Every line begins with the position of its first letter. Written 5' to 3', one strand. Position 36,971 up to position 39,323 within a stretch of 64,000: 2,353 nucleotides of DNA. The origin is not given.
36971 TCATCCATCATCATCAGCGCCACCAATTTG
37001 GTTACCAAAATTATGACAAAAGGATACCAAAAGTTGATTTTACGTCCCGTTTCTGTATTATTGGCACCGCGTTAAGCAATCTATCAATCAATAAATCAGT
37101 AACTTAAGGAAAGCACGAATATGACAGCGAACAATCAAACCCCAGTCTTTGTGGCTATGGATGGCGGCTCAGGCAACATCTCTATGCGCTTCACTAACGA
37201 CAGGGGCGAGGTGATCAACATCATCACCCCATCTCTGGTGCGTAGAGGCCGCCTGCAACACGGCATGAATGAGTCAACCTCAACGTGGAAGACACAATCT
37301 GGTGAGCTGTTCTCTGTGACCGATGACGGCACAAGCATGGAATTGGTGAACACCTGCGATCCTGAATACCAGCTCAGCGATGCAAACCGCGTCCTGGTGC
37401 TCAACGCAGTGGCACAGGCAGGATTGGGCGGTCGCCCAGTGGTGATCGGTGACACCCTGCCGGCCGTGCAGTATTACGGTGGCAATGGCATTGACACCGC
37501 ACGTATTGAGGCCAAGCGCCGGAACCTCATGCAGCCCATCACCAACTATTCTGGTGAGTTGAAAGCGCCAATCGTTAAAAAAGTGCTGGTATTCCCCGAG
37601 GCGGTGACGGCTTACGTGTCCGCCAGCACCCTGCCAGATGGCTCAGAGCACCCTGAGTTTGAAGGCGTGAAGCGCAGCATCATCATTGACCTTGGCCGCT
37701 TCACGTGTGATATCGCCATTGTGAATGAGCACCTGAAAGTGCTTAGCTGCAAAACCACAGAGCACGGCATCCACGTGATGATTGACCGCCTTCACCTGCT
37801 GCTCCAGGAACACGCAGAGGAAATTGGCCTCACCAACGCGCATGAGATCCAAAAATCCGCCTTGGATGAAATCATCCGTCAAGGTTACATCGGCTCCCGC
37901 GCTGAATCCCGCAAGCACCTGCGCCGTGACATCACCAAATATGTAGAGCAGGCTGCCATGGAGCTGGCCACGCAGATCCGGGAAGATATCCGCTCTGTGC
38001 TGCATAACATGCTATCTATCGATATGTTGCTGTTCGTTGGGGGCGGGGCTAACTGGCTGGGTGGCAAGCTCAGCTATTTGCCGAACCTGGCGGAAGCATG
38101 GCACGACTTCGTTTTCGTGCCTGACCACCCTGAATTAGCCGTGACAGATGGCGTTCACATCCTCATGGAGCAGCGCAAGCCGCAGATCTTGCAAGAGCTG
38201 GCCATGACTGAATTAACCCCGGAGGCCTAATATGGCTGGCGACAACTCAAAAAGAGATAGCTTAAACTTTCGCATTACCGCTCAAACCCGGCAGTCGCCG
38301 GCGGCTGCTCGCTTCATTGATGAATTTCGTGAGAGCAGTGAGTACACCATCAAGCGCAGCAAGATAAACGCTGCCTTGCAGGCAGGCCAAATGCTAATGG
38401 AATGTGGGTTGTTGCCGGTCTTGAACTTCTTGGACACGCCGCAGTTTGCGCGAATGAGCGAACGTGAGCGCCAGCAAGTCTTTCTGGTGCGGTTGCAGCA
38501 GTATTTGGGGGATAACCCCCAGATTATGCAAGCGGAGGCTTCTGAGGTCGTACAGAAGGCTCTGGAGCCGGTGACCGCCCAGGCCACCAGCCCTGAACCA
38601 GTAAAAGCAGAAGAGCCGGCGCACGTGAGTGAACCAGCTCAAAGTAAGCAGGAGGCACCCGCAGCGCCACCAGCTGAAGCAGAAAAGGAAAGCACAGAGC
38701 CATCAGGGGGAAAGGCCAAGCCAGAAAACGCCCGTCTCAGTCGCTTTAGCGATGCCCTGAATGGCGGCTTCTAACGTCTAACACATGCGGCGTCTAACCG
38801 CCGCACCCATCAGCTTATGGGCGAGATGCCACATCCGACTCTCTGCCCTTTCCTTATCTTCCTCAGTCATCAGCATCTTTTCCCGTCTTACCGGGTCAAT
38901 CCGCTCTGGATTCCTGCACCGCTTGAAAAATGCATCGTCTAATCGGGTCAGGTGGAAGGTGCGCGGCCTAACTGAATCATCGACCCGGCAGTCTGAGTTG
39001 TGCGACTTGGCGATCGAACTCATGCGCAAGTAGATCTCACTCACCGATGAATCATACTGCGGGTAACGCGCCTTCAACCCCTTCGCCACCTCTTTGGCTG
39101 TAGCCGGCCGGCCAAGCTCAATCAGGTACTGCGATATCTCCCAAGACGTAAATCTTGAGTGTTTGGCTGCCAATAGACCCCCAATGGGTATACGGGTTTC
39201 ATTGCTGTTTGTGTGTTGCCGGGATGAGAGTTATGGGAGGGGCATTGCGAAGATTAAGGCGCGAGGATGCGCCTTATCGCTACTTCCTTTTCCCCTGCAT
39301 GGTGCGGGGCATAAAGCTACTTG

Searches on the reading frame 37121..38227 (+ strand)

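Call 3: search_protein_families(library=pfam, proteins=[window:37121-38227:+], max_evalue=0.1)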
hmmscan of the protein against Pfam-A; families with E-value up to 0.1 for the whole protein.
window:37121-38227:+ (369 aa): 5 families
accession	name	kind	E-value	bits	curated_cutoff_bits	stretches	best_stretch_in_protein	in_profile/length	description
PF06406.17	StbA_N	-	5.2e-18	66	24.6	1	11-168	3-155/158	Plasmid segregation protein ParM, N-terminal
PF21522.3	MreB-like_C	-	3.7e-10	40.9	27.8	1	188-317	1-121/123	Archaeal actin homologue MreB-like, C-terminal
PF22128.2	Alp7A_like_C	-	1.5e-05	25.3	22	1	186-313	2-129/156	Alp7A C-terminal domain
PF21523.3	ParM_N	-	2.8e-05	24.7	27.4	1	182-314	3-128/159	Plasmid segregation protein ParM, C-terminal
PF14450.12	FtsA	-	0.064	14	31.8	0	188-329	2-101/127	Cell division protein FtsA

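Call 4: search_protein_families(library=ncbifam, proteins=[window:37121-38227:+], max_evalue=0.1)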
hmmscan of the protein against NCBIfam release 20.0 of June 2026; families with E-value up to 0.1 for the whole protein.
window:37121-38227:+ (369 aa): 3 families
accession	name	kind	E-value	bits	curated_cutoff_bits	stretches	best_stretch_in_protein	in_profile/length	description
TIGR03739.1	PRTRC_D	hypoth_equivalog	9.3e-10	38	214.8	1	147-311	134-285/320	PRTRC system protein D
NF010498.0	PRK13917.1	equivalog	0.0071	15.6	417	1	142-317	143-309/344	plasmid segregation protein ParM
NF040964.1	MamK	subfamily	0.03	13.4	400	1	183-297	143-261/335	MamK family actin-like protein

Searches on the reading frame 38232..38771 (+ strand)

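Call 3: search_protein_families(library=pfam, proteins=[window:38232-38771:+], max_evalue=0.1)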
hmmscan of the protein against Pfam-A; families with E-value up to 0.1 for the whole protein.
window:38232-38771:+ (180 aa): 1 family
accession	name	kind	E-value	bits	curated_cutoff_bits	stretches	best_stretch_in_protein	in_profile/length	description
PF19957.5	EAD5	-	0.016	15.5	27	1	85-134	67-117/135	Effector-associated domain 5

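Call 4: search_protein_families(library=ncbifam, proteins=[window:38232-38771:+], max_evalue=0.1)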
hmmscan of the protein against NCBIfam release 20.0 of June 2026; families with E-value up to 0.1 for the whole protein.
window:38232-38771:+ (180 aa): 1 family
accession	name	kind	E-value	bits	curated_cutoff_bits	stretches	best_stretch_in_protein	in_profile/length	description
NF033852.1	fulvocin_rel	subfamily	0.021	15.7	35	1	71-128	4-59/150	bacteriocin fulvocin C-related protein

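Call 20: search_protein_families(library=phrogs, proteins=[window:38232-38771:+], max_evalue=0.01)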
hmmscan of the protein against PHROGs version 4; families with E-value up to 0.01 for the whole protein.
window:38232-38771:+ (180 aa): 0 families

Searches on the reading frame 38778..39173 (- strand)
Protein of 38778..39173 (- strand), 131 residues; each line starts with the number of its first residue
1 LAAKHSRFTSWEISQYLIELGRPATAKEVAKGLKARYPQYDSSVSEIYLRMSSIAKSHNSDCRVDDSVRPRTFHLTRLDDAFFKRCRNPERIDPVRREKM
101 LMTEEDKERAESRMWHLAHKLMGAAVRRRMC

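Call 3: search_protein_families(library=pfam, proteins=[window:38778-39173:-], max_evalue=0.1)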
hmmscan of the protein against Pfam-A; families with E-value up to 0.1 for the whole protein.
window:38778-39173:- (131 aa): 2 families
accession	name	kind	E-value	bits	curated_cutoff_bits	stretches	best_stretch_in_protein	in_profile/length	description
PF25716.1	BPP1_LPA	-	3.9e-26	92.4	35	1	5-129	1-126/131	Late promoter-activating protein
PF16007.11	DUF4777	-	0.044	14.4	34.4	1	12-37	8-33/66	Domain of unknown function (DUF4777)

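Call 4: search_protein_families(library=ncbifam, proteins=[window:38778-39173:-], max_evalue=0.1)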
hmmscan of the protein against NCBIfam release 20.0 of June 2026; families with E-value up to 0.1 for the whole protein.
window:38778-39173:- (131 aa): 1 family
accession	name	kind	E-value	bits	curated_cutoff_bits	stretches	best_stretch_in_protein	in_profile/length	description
NF033084.2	ANT_6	equivalog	0.093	12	420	0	9-48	237-275/280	aminoglycoside 6-adenylyltransferase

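Call 20: search_protein_families(library=phrogs, proteins=[window:38778-39173:-], max_evalue=0.01)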
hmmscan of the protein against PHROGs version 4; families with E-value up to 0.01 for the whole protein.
window:38778-39173:- (131 aa): 2 families
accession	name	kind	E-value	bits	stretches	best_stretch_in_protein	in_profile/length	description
phrog_1704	-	transcription regulation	2.6e-30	106.7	1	1-130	11-140/148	Lpa-like transcriptional activator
phrog_26110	-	unknown function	5.2e-11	43.6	1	1-68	11-78/104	-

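Call 51: search_dna_similar(query=window:38778-39173:-, collection=phages, mode=protein, max_rows=15)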
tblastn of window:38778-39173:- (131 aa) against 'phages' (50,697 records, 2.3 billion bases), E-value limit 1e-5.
Records with a match: 19; places in all: 19; records where one place covers at least 80% of the query: 18.
Best place of each record, by identity: <60% 19.
By first word of the organism name: Escherichia 12; Salmonella 3; Enterobacteria 2; Punavirus 1; Cronobacter 1.
By host as written in the record: Escherichia coli 9; - 5; Salmonella enterica subsp. enterica serovar Indiana J46 2; Salmonella enterica subsp. enterica serovar Kouka 1; Escherichia coli strain MG1655 Z1 1; Cronobacter sakazakii ATCC 29544 1.
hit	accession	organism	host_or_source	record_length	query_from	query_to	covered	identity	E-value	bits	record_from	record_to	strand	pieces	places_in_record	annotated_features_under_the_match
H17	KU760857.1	Salmonella phage SJ46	Salmonella enterica subsp. enterica ...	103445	1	128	98%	39.8%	6e-24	100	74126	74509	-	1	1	lpa: late promoter activating protein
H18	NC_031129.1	Salmonella phage SJ46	Salmonella enterica subsp. enterica ...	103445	1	128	98%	39.8%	6e-24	100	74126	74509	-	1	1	lpa: Lpa-like transcriptional activator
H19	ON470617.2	Escherichia phage vB_EcoM-813R1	Escherichia coli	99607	1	128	98%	39.1%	2e-23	99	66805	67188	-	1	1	late promoter-activating protein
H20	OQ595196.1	Salmonella phage SJ1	Salmonella enterica subsp. enterica ...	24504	1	128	98%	39.1%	3e-23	99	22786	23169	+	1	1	late promoter-activating protein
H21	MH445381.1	Escherichia phage P1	Escherichia coli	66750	1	128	98%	39.1%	3e-23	99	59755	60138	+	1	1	late promoter-activating protein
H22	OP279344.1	Escherichia phage P1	Escherichia coli strain MG1655 Z1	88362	1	128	98%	39.1%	3e-23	99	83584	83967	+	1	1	lpa: Lpa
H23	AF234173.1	Escherichia phage P1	-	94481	1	128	98%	39.1%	3e-23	99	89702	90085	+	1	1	100 pct identical (0 gaps) to fragment of P1 sequence deposited as ... | lpa: Lpa | 99 pct identical (1 gap) to fragment of P1 sequence deposited as ... | 99 pct identical (3 gaps) to fragment of P1 sequence deposited as ...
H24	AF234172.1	Escherichia phage P1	-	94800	1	128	98%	39.1%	3e-23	99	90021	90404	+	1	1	100 pct identical (0 gaps) to fragment of P1 sequence deposited as ... | lpa: Lpa | 99 pct identical (1 gap) to fragment of P1 sequence deposited as ... | 99 pct identical (3 gaps) to fragment of P1 sequence deposited as ...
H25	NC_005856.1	Escherichia phage P1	Escherichia coli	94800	1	128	98%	39.1%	3e-23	99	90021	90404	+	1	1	100 pct identical (0 gaps) to fragment of P1 sequence deposited as ... | lpa: Lpa-like transcriptional activator | 99 pct identical (1 gap) to fragment of P1 sequence deposited as ... | 99 pct identical (3 gaps) to fragment of P1 sequence deposited as ...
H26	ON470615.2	Escherichia phage vB_EcoM-673R5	Escherichia coli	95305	1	128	98%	39.1%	3e-23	99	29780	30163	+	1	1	late promoter-activating protein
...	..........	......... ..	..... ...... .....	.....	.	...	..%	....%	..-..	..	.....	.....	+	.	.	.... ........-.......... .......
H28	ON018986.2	Escherichia phage JL22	Escherichia coli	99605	1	128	98%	39.1%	3e-23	99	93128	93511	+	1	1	lpa: late promoter-activating protein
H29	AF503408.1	Enterobacteria phage P7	-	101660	1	128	98%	39.1%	3e-23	99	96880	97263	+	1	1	lpa: Lpa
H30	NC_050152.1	Enterobacteria phage P7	-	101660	1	128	98%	39.1%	3e-23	99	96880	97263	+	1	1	lpa: Lpa-like transcriptional activator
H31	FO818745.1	Escherichia phage RCS47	Escherichia coli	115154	1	128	98%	39.1%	3e-23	99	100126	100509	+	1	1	lpa: Late promoter-activating protein Lpa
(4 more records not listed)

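Call 83: find_related_loci(query=window:38778-39173:-, collection=viral_contigs, flank=3000)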
Query window:38778-39173:- (131 aa) in viral_contigs; peptide patterns used: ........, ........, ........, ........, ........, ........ (x = any residue, [..] = any of these).
31 stretches matched a pattern; 3 encode a relative of the query (tblastn E <= 1e-3); 3 distinct loci.
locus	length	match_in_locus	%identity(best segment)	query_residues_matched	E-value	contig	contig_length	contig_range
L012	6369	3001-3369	76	1-123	2e-62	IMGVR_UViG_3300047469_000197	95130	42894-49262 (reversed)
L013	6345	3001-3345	76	3-117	7e-57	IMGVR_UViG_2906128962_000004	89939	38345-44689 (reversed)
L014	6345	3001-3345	72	3-117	5e-55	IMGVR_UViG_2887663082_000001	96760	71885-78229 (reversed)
